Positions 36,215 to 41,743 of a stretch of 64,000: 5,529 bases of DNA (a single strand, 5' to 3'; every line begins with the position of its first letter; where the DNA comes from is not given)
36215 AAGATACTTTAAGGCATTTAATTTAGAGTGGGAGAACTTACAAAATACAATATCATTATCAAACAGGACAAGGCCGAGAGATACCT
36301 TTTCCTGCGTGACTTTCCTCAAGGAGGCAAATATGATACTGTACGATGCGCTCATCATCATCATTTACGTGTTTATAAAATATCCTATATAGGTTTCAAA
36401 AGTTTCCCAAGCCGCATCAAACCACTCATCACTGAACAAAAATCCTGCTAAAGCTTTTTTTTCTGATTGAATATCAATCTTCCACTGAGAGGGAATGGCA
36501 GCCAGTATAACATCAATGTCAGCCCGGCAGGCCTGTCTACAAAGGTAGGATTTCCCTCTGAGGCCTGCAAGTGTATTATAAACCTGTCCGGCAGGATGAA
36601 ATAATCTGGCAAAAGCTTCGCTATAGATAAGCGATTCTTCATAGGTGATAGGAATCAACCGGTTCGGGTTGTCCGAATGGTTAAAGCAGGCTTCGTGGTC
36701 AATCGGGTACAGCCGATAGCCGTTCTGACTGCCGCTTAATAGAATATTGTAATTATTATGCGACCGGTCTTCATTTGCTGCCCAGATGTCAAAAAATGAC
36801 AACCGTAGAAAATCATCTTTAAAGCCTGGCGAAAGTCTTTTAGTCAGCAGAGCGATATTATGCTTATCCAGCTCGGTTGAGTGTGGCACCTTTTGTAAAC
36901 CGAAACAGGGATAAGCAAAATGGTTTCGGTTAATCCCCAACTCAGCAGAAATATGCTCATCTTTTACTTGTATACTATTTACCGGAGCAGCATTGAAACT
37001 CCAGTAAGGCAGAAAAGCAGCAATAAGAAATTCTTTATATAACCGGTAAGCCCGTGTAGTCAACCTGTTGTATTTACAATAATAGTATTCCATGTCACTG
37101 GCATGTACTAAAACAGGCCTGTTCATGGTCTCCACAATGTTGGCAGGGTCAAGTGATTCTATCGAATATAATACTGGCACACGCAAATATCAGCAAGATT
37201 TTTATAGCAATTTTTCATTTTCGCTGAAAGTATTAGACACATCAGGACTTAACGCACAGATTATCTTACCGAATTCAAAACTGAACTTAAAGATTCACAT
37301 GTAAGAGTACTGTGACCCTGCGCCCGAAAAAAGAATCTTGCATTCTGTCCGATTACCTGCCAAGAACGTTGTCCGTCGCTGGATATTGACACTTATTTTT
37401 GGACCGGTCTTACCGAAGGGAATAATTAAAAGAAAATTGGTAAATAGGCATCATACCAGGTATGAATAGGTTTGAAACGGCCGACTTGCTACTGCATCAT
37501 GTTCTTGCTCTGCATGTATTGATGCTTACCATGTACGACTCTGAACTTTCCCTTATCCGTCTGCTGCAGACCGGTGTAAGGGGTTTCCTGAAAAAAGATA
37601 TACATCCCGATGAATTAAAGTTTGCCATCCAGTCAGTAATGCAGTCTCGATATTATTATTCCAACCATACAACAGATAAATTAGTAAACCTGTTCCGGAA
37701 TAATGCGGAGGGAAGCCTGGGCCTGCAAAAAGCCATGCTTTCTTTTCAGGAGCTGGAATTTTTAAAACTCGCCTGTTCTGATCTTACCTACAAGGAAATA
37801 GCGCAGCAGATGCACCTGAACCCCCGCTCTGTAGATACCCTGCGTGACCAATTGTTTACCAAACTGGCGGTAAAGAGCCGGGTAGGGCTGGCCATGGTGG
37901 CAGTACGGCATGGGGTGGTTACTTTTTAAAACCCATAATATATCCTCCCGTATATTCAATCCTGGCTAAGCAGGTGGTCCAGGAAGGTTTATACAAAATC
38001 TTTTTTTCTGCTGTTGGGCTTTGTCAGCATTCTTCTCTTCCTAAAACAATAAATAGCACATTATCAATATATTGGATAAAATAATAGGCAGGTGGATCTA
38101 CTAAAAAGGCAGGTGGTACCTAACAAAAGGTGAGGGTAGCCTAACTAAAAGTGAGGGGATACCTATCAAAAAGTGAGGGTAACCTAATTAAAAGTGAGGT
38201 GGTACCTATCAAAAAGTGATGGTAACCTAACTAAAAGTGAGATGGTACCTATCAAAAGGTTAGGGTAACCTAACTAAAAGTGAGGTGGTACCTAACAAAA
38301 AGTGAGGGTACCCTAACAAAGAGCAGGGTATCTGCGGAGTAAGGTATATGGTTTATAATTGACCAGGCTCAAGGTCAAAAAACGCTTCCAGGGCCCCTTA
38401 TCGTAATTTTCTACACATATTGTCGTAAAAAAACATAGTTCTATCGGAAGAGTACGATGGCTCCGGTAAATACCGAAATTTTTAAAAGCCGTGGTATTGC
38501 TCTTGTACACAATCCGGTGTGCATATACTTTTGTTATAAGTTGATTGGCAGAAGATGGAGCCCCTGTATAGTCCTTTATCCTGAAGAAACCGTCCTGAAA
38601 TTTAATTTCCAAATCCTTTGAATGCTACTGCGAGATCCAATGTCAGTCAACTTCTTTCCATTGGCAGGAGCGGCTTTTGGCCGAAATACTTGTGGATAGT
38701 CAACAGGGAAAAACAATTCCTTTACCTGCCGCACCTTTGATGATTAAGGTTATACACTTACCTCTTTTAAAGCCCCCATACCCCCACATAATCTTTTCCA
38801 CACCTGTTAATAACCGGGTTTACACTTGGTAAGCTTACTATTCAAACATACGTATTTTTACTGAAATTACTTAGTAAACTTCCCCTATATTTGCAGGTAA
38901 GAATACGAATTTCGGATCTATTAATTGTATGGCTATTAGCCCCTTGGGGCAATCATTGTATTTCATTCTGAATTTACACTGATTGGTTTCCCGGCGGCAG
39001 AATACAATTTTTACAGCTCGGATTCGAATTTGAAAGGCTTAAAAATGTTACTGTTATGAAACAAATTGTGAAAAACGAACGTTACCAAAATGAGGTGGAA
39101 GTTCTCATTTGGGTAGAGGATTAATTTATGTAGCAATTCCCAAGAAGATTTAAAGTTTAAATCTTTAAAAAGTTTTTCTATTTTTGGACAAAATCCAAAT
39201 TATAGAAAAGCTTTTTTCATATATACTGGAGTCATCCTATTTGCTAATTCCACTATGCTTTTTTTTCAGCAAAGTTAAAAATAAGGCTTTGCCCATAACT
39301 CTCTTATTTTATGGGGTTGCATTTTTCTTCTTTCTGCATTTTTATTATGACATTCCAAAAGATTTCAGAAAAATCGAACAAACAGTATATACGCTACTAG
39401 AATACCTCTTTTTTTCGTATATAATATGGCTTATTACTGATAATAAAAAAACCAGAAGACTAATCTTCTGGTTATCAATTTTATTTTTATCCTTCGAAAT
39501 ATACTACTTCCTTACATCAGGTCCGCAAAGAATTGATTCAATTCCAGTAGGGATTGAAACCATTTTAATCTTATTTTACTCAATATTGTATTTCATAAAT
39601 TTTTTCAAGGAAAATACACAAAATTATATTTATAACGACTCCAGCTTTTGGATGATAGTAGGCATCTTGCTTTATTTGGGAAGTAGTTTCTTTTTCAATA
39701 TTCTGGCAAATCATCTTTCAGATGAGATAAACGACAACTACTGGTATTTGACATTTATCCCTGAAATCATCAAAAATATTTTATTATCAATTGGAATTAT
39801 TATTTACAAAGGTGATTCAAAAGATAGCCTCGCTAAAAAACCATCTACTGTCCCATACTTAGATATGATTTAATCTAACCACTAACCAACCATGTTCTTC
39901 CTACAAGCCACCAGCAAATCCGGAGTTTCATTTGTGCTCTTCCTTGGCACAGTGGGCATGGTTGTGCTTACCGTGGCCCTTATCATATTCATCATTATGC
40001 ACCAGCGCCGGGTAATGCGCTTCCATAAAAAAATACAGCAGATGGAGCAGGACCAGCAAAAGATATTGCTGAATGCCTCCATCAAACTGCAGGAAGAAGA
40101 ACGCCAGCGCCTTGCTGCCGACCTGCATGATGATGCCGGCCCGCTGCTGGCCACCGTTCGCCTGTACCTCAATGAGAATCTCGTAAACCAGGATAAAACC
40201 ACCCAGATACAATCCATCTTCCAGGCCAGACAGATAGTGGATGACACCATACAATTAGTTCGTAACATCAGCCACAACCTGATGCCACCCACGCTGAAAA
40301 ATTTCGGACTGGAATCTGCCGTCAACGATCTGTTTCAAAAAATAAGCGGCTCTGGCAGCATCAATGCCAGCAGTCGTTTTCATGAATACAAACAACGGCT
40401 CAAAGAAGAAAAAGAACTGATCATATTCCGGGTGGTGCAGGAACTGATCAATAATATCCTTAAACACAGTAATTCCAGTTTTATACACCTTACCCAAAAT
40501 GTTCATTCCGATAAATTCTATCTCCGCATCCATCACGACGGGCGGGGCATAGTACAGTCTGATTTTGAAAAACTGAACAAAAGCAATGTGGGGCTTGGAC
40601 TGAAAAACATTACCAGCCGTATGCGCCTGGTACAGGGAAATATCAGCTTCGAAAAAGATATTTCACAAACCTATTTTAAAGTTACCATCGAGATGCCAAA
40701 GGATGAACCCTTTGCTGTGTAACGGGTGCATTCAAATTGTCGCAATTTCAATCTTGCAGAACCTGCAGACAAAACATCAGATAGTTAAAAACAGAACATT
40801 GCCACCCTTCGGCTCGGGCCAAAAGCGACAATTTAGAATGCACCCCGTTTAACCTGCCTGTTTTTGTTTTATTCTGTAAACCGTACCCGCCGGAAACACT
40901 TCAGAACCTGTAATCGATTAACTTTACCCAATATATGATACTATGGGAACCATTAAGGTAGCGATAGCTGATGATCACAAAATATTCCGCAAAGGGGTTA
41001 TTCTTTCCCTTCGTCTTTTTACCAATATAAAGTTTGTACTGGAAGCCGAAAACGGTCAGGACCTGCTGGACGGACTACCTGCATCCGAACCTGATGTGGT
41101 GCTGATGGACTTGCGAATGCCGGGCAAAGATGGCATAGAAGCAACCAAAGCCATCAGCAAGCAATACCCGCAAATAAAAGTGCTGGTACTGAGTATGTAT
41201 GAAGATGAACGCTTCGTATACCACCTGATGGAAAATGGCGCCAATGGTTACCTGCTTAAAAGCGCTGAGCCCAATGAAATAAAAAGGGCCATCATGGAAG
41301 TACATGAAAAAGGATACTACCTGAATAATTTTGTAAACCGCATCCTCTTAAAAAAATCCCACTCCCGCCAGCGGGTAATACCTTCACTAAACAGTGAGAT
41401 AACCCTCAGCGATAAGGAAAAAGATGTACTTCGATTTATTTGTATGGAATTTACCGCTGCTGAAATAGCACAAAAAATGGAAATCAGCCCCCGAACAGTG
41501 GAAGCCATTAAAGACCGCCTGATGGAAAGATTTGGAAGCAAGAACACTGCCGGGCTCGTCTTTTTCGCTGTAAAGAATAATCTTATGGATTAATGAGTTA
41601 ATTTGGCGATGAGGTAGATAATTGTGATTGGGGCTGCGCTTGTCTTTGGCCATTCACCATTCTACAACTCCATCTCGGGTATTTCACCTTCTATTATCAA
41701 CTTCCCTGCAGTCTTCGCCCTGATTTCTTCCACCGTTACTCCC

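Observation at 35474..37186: Zero-spacer HipA-like kinase + DUF3037-like gene pair inside a scarred accessory locus: candidate uncharacterised toxin-antitoxin or defence module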

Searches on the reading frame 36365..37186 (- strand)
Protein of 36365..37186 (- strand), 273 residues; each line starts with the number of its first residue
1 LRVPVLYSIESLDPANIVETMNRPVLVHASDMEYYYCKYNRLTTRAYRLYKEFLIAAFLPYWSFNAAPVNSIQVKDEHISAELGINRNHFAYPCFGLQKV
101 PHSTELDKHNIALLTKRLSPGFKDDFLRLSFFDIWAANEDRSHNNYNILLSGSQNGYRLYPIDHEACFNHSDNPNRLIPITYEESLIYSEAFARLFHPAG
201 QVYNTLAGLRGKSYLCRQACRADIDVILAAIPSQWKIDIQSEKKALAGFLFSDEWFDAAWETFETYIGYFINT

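Call 3: search_protein_families(library=pfam, proteins=[window:36365-37186:-], max_evalue=1)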
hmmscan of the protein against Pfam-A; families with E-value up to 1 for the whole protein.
window:36365-37186:- (273 aa): 2 families
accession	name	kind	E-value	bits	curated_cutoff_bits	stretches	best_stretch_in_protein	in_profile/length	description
PF20613.4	HipA_2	-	1.8e-10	41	27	1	19-241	10-212/240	HipA-like kinase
PF00454.33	PI3_PI4_kinase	-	0.06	13.7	27.1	1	128-171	136-175/241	Phosphatidylinositol 3- and 4-kinase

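Call 4: search_protein_families(library=padloc, proteins=[window:36365-37186:-], max_evalue=1)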
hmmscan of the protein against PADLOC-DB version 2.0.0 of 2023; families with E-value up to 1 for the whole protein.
window:36365-37186:- (273 aa): 7 families
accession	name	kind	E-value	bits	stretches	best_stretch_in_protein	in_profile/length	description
PDLC04339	PDC-M03A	-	2.6e-05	21.7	1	84-162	94-171/293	-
PDLC04766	PDC-M66A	-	2.6e-05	21.5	1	115-171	124-176/270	-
PDLC04340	PDC-M03A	-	4.3e-05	21.2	1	104-167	107-170/280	-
PDLC04344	PDC-M03A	-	0.0077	13.7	1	131-169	155-193/305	-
PDLC04342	PDC-M03A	-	0.011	13.3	1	129-169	154-195/299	-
PDLC04337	PDC-M03A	-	0.024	12.2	1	126-169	90-134/250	-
PDLC04345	PDC-M03A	-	0.03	11.6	1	132-219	154-244/302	-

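Call 5: search_protein_families(library=ncbifam, proteins=[window:36365-37186:-], max_evalue=1)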
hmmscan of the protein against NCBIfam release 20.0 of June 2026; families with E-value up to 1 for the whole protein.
window:36365-37186:- (273 aa): 1 family
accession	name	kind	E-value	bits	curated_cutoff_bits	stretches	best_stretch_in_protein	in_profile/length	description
TIGR03843.1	TIGR03843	hypoth_equivalog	0.12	11.7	172.4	1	122-172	131-176/253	SCO1664 family protein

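Call 7: find_homologous_proteins(query=window:36365-37186:-)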
Query window:36365-37186:- (273 aa): 40 proteins with E <= 0.001 among 1358 candidates.
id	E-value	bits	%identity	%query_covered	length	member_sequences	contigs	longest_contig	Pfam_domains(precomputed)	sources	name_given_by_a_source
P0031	1.6e-185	633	99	100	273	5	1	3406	PF20613.5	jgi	jgi:hypothetical protein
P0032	7.6e-134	463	73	99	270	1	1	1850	PF20613.5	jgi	jgi:hypothetical protein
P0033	2.0e-104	367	59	99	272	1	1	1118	PF20613.5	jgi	-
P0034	9.5e-100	352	56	98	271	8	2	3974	PF20613.5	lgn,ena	-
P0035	1.0e-96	342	55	97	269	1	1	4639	PF20613.5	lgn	-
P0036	1.1e-92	328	54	96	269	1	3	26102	PF00454.34,PF20613.5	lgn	-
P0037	2.5e-90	321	54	98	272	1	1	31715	PF20613.5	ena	-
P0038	8.5e-86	306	54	95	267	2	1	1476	PF20613.5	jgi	-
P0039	2.1e-84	301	54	92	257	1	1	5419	PF00454.34,PF20613.5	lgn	-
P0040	4.0e-82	294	51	95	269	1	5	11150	PF20613.5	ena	-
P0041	6.9e-81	290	58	82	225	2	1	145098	PF20613.5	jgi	jgi:hypothetical protein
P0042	2.7e-80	288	53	92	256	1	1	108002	PF20613.5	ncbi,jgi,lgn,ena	jgi:hypothetical protein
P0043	1.6e-76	275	47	98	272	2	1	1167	PF20613.5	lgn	-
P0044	3.7e-76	274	48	97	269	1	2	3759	PF20613.5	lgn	-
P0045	1.6e-74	269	46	99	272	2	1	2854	PF20613.5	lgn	-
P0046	6.2e-73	264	45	99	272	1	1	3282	PF20613.5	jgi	jgi:hypothetical protein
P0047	9.8e-73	263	44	99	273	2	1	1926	PF20613.5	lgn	-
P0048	1.9e-72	262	45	99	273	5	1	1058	PF20613.5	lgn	-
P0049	4.8e-72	261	46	98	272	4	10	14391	PF20613.5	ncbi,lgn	-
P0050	5.4e-72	261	44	98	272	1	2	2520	PF20613.5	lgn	-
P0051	4.7e-71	257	47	97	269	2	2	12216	PF20613.5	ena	-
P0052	1.6e-70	256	45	98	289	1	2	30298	PF20613.5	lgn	-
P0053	1.7e-70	256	47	90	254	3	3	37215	PF20613.5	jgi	jgi:hypothetical protein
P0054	2.8e-70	255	46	90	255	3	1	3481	PF20613.5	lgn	-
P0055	3.0e-70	255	44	98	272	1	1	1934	PF20613.5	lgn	-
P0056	1.6e-69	252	48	90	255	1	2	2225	PF20613.5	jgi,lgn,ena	-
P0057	2.6e-69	252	47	99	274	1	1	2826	PF20613.5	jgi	jgi:hypothetical protein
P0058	3.1e-69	251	45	99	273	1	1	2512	PF20613.5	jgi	jgi:hypothetical protein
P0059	3.3e-69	251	44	98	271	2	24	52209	PF20613.5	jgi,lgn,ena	-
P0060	1.5e-67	246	42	99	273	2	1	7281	PF20613.5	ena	-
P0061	3.4e-66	242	47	90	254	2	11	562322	PF20613.5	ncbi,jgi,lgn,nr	ncbi:MAG: hypothetical protein K2Q24_04615 [Chitinophagaceae bacterium]|jgi:hypothetical protein|nr:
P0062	1.3e-64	236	42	99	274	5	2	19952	PF20613.5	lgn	-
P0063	1.6e-64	236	46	92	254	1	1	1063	PF20613.5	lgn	-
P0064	1.3e-63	233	42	99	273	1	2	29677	PF20613.5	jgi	jgi:hypothetical protein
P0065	7.9e-63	230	44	89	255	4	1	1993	PF20613.5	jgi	jgi:hypothetical protein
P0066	1.1e-62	230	40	99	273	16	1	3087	PF20613.5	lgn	-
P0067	3.3e-62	228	45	90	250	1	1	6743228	PF20613.5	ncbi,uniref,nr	ncbi:MAG: hypothetical protein P0Y53_00790 [Candidatus Pseudobacter hemicellulosilyticus]|uniref:Hip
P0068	1.2e-57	213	42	87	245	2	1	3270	PF20613.5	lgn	-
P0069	9.7e-57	211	38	99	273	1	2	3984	PF20613.5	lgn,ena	-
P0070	2.4e-42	163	42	74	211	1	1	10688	PF20613.5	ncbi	-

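Call 35: predict_structure(alignment_id=A2)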
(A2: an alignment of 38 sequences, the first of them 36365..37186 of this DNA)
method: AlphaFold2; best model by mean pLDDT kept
length: 273 residues; sequences in the alignment: 38
mean_pLDDT: 91.7   pTM: 0.90
mean pLDDT of the five models: 91.7, 91.4, 90.6, 90.4, 89.9
residues with pLDDT >= 90: 216; 70-90: 47; 50-70: 10; < 50: 0
segments of 3 or more residues with pLDDT < 50: none
pLDDT, mean of each block of 10 residues (from residue 1): 85 95 93 93 88 95 95 97 96 95 93 91 95 93 88 93 76 78 95 86 85 98 97 95 93 96 96 90
secondary structure, 60 per line:
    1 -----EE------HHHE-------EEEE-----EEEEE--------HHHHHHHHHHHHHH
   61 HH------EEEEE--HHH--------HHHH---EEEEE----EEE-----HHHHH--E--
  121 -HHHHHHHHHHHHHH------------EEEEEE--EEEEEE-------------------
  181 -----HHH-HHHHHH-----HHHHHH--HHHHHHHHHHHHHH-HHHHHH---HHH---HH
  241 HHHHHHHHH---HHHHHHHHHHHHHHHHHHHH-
elements in order: E25-28 E34-38 H47-62 E69-73 H87-90 E94-98 E103-105 H111-115 H122-135 E148-153 E156-161 H190-195 H201-206 H209-222 H224-229 H239-249 H253-272

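Call 39: fold_search(model_id=the predicted structure, library=pdb)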
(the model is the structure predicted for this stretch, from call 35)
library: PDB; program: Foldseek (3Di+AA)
matches with E <= 10: 1004; with E <= 0.001: 7
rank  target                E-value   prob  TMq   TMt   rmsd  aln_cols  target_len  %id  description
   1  3akk_A                1.7e-04  1.00  0.53  0.50   9.3       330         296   11  Crystal structure of A Helicobacter pylori proinflammatory kinase CtkA (released 2010-12-01)
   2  4pu5                  2.4e-04  1.00  0.49  0.33   8.0       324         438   12  Shewanella oneidensis Toxin Antitoxin System Toxin Protein HipA Bound with AMPPNP and Mg (released 2014-08-06)
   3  5sxj_A                3.4e-04  1.00  0.45  0.16   7.0       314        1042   14  Crystal Structure of PI3Kalpha in complex with fragment 29 (released 2017-02-15)
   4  3akk_D                3.6e-04  1.00  0.52  0.50   9.8       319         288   11  Crystal structure of A Helicobacter pylori proinflammatory kinase CtkA (released 2010-12-01)
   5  3akl_C                4.7e-04  1.00  0.52  0.51   9.2       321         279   10  Crystal structure of A Helicobacter pylori proinflammatory kinase CtkA (released 2010-12-01)
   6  3akl_A                5.6e-04  1.00  0.52  0.51   7.8       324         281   10  Crystal structure of A Helicobacter pylori proinflammatory kinase CtkA (released 2010-12-01)
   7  6nct_A                7.5e-04  1.00  0.45  0.16   7.2       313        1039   14  Structure of p110alpha/niSH2 - vector data collection (released 2019-02-06)
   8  4pu3_A                1.0e-03  1.00  0.48  0.33   8.7       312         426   12  Shewanella oneidensis MR-1 Toxin Antitoxin System HipA, HipB and its operator DNA complex (space group P212121) (released 2014-08-06)
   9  3akk_B                1.5e-03  1.00  0.53  0.51   9.2       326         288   11  Crystal structure of A Helicobacter pylori proinflammatory kinase CtkA (released 2010-12-01)
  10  9gdi_A                1.6e-03  1.00  0.47  0.18   6.6       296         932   12  HUMAN PI3KDELTA IN COMPLEX WITH ISOCUMARIN INHIBITOR 10 (released 2024-12-18)
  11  3akj_A                1.7e-03  1.00  0.50  0.49   9.1       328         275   11  Crystal structure of A Helicobacter pylori proinflammatory kinase CtkA (released 2010-12-01)
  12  7jiu                  1.8e-03  0.97  0.40  0.16   9.9       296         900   12  HUMAN PI3KDELTA IN COMPLEX WITH COMPOUND 2F (released 2021-06-30)
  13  7lq1_A                2.4e-03  0.99  0.44  0.17   7.6       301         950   13  HUMAN PI3KDELTA IN COMPLEX WITH COMPOUND 28 (released 2022-02-16)
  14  7k6o                  2.4e-03  0.91  0.36  0.15  10.5       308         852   12  Crystal structure of PI3Kalpha inhibitor 10-5429 (released 2021-01-06)
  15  4pu4_B                2.8e-03  1.00  0.50  0.35   8.0       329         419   12  Shewanella oneidensis MR-1 Toxin Antitoxin System HipA, HipB and its operator DNA complex (space group P21) (released 2014-08-06)
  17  3akk_C                3.2e-03  1.00  0.51  0.50   9.1       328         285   11  Crystal structure of A Helicobacter pylori proinflammatory kinase CtkA (released 2010-12-01)
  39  8ezs_B                1.1e-02  0.97  0.44  0.45   8.9       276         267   11  Crystal structure of the HipS(Lp)-HipT(Lp) complex from Legionella pneumophila, Sel-met protein (released 2023-09-27)
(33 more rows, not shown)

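Call 81: search_solved_structures(query=A2, max_evalue=0.01, show_alignments=1)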
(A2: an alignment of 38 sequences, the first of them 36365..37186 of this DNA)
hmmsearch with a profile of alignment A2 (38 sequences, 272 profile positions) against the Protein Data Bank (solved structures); distinct sequences matched with E-value up to 0.01: 1.
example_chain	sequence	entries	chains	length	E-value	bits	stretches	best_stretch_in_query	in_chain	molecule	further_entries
3akj_A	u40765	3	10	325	0.0023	20.6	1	41-168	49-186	CtkA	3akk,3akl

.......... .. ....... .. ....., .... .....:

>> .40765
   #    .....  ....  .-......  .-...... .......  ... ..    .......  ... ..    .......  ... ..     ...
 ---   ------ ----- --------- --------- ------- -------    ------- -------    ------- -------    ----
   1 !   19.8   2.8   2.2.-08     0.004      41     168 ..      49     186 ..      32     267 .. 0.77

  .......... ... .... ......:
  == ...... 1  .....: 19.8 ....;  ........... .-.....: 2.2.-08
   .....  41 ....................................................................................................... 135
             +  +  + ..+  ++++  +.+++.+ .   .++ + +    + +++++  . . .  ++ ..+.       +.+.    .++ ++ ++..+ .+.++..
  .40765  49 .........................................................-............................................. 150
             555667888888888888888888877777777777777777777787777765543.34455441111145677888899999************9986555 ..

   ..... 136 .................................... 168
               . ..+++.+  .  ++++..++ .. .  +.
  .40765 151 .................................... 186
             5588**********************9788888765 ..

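Call 88: search_protein_families(library=phrogs, proteins=[window:36365-37186:-], max_evalue=0.01)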
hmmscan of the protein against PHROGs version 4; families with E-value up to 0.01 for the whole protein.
window:36365-37186:- (273 aa): 2 families
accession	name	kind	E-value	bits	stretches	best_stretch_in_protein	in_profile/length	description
phrog_3162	-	unknown function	1.6e-17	64.8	1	17-241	11-222/247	-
phrog_8728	-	unknown function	0.002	18.2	1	123-166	150-194/307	-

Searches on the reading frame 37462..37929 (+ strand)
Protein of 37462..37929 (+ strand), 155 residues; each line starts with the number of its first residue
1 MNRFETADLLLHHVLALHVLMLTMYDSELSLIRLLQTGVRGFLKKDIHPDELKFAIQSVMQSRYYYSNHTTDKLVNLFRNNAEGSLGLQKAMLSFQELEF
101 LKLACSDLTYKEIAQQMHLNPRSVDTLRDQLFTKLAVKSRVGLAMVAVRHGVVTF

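Call 50: search_protein_families(library=pfam, proteins=[window:37462-37929:+], max_evalue=0.01)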
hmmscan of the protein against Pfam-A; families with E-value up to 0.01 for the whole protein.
window:37462-37929:+ (155 aa): 3 families
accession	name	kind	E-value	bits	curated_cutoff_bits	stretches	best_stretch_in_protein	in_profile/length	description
PF00196.25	GerE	-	4.1e-10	39.6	23.5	1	92-147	2-57/57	Bacterial regulatory proteins, luxR family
PF08281.18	Sigma70_r4_2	-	0.00019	21.5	25.7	1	104-126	23-45/54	Sigma-70, region 4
PF00072.30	Response_reg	-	0.00022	21.8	30.2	1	12-56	66-110/111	Response regulator receiver domain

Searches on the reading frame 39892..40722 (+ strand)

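Call 50: search_protein_families(library=pfam, proteins=[window:39892-40722:+], max_evalue=0.01)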
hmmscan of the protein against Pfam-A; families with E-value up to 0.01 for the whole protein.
window:39892-40722:+ (276 aa): 5 families
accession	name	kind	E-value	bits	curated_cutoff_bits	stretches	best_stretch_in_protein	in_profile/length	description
PF02518.31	HATPase_c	-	1.9e-09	38.3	26.4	1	175-269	3-108/111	Histidine kinase-, DNA gyrase B-, and HSP90-like ATPase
PF07730.19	HisKA_3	-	8.8e-08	33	24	1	70-135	1-68/68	Histidine kinase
PF10011.15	DUF2254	-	0.00063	19.1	28.8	1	10-82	118-194/368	Predicted membrane protein (DUF2254)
PF14501.12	HATPase_c_5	-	0.003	17.9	22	1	193-266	25-101/102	GHKL domain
PF01733.24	Nucleoside_tran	-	0.005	16.7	29.8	1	11-76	60-124/309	Nucleoside transporter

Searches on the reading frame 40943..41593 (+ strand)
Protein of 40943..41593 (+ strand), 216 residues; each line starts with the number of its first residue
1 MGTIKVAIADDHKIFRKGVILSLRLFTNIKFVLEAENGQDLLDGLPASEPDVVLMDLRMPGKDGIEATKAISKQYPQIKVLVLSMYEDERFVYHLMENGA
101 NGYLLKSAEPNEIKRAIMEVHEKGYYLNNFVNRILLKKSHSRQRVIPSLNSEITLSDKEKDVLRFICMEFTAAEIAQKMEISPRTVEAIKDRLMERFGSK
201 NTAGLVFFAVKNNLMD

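Call 50: search_protein_families(library=pfam, proteins=[window:40943-41593:+], max_evalue=0.01)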
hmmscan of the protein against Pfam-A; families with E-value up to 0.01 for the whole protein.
window:40943-41593:+ (216 aa): 4 families
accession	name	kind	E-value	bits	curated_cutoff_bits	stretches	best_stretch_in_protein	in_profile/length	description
PF00072.30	Response_reg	-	1.2e-24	87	30.2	1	6-117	1-110/111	Response regulator receiver domain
PF00196.25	GerE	-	1.4e-10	41.1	23.5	1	154-208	2-56/57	Bacterial regulatory proteins, luxR family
PF08281.18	Sigma70_r4_2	-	0.00079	19.5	25.7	1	155-187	11-44/54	Sigma-70, region 4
PF04545.22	Sigma70_r4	-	0.0023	17.8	24.1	1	154-194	4-45/50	Sigma-70, region 4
